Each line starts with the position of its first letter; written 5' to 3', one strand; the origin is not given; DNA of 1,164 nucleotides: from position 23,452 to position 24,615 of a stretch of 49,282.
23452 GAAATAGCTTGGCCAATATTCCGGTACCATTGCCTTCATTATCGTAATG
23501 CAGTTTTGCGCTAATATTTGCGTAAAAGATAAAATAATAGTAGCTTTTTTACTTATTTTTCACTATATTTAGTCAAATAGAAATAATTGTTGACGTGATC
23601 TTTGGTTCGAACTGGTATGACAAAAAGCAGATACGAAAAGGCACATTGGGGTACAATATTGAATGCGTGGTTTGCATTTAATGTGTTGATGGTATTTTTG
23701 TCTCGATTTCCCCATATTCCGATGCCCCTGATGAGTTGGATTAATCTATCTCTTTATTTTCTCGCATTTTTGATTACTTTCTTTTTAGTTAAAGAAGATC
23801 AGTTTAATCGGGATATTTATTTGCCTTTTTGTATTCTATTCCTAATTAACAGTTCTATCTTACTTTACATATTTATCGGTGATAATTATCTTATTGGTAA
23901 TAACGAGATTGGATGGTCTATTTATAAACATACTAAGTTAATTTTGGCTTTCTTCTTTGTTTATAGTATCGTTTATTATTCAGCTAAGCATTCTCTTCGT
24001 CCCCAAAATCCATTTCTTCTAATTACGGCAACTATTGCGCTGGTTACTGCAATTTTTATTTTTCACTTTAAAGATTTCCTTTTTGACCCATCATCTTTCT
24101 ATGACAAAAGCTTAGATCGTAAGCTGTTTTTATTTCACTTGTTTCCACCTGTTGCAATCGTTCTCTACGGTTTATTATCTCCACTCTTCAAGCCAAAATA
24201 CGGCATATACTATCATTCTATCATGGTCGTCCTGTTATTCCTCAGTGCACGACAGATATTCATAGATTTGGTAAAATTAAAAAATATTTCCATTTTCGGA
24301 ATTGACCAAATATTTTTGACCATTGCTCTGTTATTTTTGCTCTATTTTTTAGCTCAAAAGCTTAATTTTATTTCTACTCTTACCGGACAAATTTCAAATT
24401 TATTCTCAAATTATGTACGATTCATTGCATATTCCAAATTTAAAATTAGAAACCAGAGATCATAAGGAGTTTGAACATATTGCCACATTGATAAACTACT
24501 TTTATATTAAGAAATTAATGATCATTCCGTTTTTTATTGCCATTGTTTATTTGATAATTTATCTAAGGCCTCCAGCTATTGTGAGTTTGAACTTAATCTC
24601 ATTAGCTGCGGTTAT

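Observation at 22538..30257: Non-housekeeping island after dnaG: repeat exoprotein, AT-rich membrane pair, ATPase-dead bEBP-like regulator, Lon-like protease and exported transglutaminase-fold protein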

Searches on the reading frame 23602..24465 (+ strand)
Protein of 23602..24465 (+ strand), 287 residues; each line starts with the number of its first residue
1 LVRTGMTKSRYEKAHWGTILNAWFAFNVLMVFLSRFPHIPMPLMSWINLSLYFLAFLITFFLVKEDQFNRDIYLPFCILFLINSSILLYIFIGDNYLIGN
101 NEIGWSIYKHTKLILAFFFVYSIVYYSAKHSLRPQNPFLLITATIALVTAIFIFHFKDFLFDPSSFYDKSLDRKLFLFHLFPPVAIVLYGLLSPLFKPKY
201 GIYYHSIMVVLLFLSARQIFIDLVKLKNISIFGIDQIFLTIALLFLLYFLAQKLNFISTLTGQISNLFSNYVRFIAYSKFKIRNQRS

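Call 3: search_protein_families(library=pfam, proteins=[window:23602-24465:+], max_evalue=0.01)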
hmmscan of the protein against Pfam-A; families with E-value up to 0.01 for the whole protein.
window:23602-24465:+ (287 aa): 0 families

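Call 4: search_protein_families(library=ncbifam, proteins=[window:23602-24465:+], max_evalue=0.01)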
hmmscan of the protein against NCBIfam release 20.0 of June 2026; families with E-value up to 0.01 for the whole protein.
window:23602-24465:+ (287 aa): 0 families

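Call 8: search_protein_families(library=padloc, proteins=[window:23602-24465:+], max_evalue=0.01)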
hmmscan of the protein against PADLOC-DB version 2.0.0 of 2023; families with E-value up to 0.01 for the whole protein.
window:23602-24465:+ (287 aa): 0 families

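Call 26: find_homologous_proteins(query=window:23602-24465:+, max_evalue=0.001)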
Query window:23602-24465:+ (287 aa): 3 proteins with E <= 0.001 among 3434 candidates.
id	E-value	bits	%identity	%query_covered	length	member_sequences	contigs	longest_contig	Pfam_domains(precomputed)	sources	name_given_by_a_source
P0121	4.8e-176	603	100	98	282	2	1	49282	-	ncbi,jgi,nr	ncbi:MAG: hypothetical protein GXO75_13590 [Calditrichaeota bacterium]|nr:hypothetical protein [Cald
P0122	1.7e-71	259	48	98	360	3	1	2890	-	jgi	-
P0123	4.5e-14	71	25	94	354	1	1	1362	-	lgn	-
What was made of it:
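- Tried and rejected: The word-indexed search for Mem found only 3 proteins (call 26).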

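Call 37: search_protein_representatives(alignment_id=A4)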
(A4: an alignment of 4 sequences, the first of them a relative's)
Query: 4 sequences, 353 profile positions. Proteins with E-value up to 0.001 (for the whole library): 147; up to 1e-10: 92; up to 1e-30: 36. The best 147 are listed.
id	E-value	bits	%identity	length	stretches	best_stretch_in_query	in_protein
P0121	5.2e-126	437.3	-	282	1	1-279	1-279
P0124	3.5e-103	362.2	-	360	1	1-348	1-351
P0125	1.4e-62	228.8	-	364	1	9-347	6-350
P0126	3.9e-62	227.3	-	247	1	113-348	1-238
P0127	1.7e-56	208.7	-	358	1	12-349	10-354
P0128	6.7e-54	200.2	-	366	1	9-346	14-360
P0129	7.1e-53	196.8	-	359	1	12-348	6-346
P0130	8.6e-53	196.5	-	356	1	13-349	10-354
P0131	1.8e-52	195.5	-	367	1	14-346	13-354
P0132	1.9e-52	195.4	-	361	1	12-348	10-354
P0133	1.5e-51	192.5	-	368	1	7-349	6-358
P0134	1.1e-49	186.3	-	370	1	10-348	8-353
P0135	1.2e-48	182.9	-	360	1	7-346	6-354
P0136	4.4e-45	171.2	-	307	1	51-346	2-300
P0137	5.4e-45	170.9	-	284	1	78-347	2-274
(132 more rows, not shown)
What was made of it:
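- Tried and rejected: The exhaustive profile search was needed (call 37).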

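Call 52: predict_structure(alignment_id=A5)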
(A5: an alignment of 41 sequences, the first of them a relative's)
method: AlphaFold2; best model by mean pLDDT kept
length: 360 residues; sequences in the alignment: 41
mean_pLDDT: 88.6   pTM: 0.88
mean pLDDT of the five models: 88.6, 87.1, 87.1, 86.9, 86.6
residues with pLDDT >= 90: 233; 70-90: 95; 50-70: 24; < 50: 8
segments of 3 or more residues with pLDDT < 50: 353-356
pLDDT, mean of each block of 10 residues (from residue 1): 69 97 98 95 98 97 95 98 96 93 95 98 94 96 98 95 94 97 93 76 92 93 86 91 95 91 81 67 67 84 88 90 85 80 77 50
secondary structure, 60 per line:
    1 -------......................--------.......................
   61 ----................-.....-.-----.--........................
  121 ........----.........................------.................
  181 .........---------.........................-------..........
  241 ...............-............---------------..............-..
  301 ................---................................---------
elements in order: H8-29 H38-60 H65-80 H82-86 H97-128 H133-157 H164-189 H199-223 H231-255 H257-268 H284-297 H299-316 H320-351
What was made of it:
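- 23617..24712 (+): Mem: 10-TM membrane protein of an unnamed family, interrupted here by a 7-bp tandem duplication at 24388-24394 (+1 frameshift). That produces the ORFs 23602/23617-24465 and 24413-24712. AlphaFold model pLDDT 88.6 (call 52).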

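Call 56: fold_search(model_id=the predicted structure, library=pdb)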
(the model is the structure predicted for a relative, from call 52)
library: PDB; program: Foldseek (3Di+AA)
matches with E <= 10: 605; with E <= 0.001: 0
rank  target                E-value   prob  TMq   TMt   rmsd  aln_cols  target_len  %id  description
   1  9opy_A                2.6e-02  1.00  0.35  0.19   7.8       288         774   14  Structure of the sweet receptor in the apo state (released 2025-09-03)
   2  6p9x_R                2.6e-02  0.99  0.33  0.40   8.3       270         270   12  CRF1 Receptor Gs GPCR protein complex with CRF1 peptide (released 2020-02-05)
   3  8gtg_A                3.8e-02  0.98  0.33  0.41  11.8       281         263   11  Corticotropin-releasing hormone receptor 1(CRF1R) bound with BMK-I-152 by XFEL (released 2023-09-13)
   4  7zbc_A                6.5e-02  0.99  0.35  0.40   7.8       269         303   13  Dark state crystal structure of bovine rhodopsin in Lipidic Cubic Phase (SACLA) (released 2023-03-29)
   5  8uh3_D                6.8e-02  1.00  0.40  0.50   6.7       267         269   15  Serotonin 1E receptor (5-HT1eR)-Gi1 Complex bound with Setiptiline (released 2024-05-01)
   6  7xmr_R                7.7e-02  0.91  0.30  0.35  11.1       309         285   13  CryoEM structure of the somatostatin receptor 2 (SSTR2) in complex with Gi1 and its endogeneous peptide ligand SST-14 (released 2022-08-03)
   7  9khh_D                8.8e-02  0.91  0.30  0.18  15.0       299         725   13  Structure of the complex of LGR4 with Norrin (2:2) (released 2025-07-16)
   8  6wzg_R                1.0e-01  0.91  0.31  0.30  13.7       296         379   11  Human secretin receptor Gs complex (released 2020-08-12)
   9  9khh_C                1.1e-01  0.89  0.30  0.18  15.0       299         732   13  Structure of the complex of LGR4 with Norrin (2:2) (released 2025-07-16)
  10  9p94_R                1.1e-01  0.91  0.32  0.33  11.7       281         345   10  Cryo-EM structure of the PAC1sR-PACAP27-Gs complex (released 2025-11-19)
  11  8ha0_R                1.1e-01  0.92  0.32  0.32  13.8       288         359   12  Molecular recognition of two endogenous hormones by the human parathyroid hormone receptor-1 (released 2022-12-21)
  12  8xoh_R                1.2e-01  0.96  0.34  0.42   9.7       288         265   10  Cryo-EM structure of GPR30-Gq complex structure in the presence of E2 (released 2024-04-10)
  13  7wj5_R                1.3e-01  0.97  0.37  0.43   7.3       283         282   14  Cryo-EM structure of human somatostatin receptor 2 complex with its agonist somatostatin delineates the ligand binding (released 2022-07-13)
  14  8xxv_A                1.3e-01  0.92  0.33  0.37   9.0       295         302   12  Cryo-EM Structure of the Prostaglandin D2 Receptor 2-indomethacin Coupled to G Protein (released 2024-12-04)
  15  8fd1_A                1.3e-01  0.75  0.26  0.30   9.9       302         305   10  Crystal structure of photoactivated rhodopsin in complex with a nanobody (released 2023-08-30)
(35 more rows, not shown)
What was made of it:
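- On 7TM receptor-type sensor domains (7TMR-DISM and similar): Call 56: the best PDB matches are GPCR-type bundles at E >= 0.026 and TM 0.35-0.40.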

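Call 78: search_protein_families(library=pfam, alignment_id=A5, max_evalue=1)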
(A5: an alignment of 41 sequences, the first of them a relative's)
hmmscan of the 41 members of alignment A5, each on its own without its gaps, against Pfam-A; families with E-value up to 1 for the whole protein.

A. member 1, P0124 (360 aa): 2 families
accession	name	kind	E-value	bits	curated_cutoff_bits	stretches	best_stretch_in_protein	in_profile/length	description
PF01757.29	Acyl_transf_3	-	0.0041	16.7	31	1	14-206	100-273/326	Acyltransferase domain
PF02656.20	DUF202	-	0.37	11.7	23.4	1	38-78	10-57/68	Domain of unknown function (DUF202)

B. families by the number of members that match (of 41 scanned): 18 families
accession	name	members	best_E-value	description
PF11992.13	TgpA_N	2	0.088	TgpA N-terminal domain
PF07695.17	7TMR-DISM_7TM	1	0.0003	7TM diverse intracellular signalling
PF01757.29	Acyl_transf_3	1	0.0041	Acyltransferase domain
PF00213.23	OSCP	1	0.011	ATP synthase delta (OSCP) subunit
PF06570.16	DUF1129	1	0.014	Protein of unknown function (DUF1129)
PF11877.13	DUF3397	1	0.028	Protein of unknown function (DUF3397)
PF16417.11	CNOT1_TTP_bind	1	0.03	CCR4-NOT transcription complex subunit 1 TTP binding domain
PF13493.11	DUF4118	1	0.032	Domain of unknown function (DUF4118)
PF22286.2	RHG20_PH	1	0.068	Rho GTPase-activating protein 20, PH domain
PF21944.1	Hemotin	1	0.097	Hemotin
PF10373.15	EST1_DNA_bind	1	0.12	Est1 DNA/RNA binding domain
PF09749.15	HVSL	1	0.16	Uncharacterised conserved protein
PF17717.6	DUF5562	1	0.18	Family of unknown function (DUF5562)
PF07280.16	Ac110_PIF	1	0.28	Per os infectivity factor AC110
PF02656.20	DUF202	1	0.37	Domain of unknown function (DUF202)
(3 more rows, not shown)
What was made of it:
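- On 7TM receptor-type sensor domains (7TMR-DISM and similar): Call 78: 1 of 41 members matches 7TMR-DISM_7TM (E = 3e-4).
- Tried and rejected: Pfam on 41 members gave nothing consistent; TgpA_N in 2 of 41 at E ~0.09 is too weak to use (call 78).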
